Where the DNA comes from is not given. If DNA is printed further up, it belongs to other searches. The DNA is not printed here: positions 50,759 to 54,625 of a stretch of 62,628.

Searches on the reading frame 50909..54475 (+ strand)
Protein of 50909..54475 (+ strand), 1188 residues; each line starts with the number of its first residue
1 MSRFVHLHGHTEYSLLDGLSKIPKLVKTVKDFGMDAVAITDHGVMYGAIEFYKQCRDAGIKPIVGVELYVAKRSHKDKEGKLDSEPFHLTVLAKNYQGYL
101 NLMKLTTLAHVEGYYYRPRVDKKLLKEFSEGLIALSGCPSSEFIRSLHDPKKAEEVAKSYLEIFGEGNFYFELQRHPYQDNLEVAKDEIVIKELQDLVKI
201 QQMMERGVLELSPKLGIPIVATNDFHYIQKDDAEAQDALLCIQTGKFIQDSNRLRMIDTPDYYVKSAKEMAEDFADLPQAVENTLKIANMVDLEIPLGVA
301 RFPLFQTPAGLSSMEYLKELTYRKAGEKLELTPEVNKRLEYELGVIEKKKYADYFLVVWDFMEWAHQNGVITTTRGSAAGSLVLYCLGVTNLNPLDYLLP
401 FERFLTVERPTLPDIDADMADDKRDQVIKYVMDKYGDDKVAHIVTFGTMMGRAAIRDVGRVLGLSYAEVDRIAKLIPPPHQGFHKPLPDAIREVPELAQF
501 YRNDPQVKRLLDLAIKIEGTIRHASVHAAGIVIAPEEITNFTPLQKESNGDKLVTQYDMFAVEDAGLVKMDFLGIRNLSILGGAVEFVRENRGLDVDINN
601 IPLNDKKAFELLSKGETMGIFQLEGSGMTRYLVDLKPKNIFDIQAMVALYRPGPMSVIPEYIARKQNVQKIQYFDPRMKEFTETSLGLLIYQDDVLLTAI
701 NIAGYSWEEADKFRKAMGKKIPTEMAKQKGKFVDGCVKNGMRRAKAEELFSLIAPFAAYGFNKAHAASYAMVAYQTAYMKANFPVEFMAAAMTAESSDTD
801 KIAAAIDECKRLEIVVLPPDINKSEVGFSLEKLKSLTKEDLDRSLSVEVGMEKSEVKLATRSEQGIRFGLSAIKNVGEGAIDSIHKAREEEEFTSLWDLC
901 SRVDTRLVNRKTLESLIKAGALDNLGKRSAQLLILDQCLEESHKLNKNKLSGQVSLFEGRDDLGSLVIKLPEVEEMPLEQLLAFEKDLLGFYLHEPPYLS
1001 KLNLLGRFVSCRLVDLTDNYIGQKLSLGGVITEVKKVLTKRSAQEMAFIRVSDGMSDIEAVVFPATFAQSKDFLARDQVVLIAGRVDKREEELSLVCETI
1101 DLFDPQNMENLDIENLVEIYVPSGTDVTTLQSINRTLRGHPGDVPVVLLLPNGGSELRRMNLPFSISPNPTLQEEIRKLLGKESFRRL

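Call 30: search_protein_families(library=pfam, proteins=[window:50909-54475:+], max_evalue=0.00001)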
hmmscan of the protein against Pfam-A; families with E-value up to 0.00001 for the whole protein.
window:50909-54475:+ (1188 aa): 5 families
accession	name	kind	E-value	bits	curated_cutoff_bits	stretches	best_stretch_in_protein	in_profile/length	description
PF07733.18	DNA_pol3_alpha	-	2.4e-92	309.7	23.9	1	315-574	1-260/260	Bacterial DNA polymerase III alpha NTPase domain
PF02811.25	PHP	-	2.3e-55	187.8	26.4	1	6-176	1-164/164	PHP domain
PF17657.6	DNA_pol3_finger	-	1.8e-50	170.9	22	1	577-740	1-166/166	Bacterial DNA polymerase III alpha subunit finger domain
PF14579.12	HHH_6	-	7.6e-28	97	25.6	1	814-931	2-89/90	Helix-hairpin-helix motif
PF01336.31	tRNA_anti-codon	-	2e-09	37.7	27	1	1027-1101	3-73/75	OB-fold nucleic acid binding domain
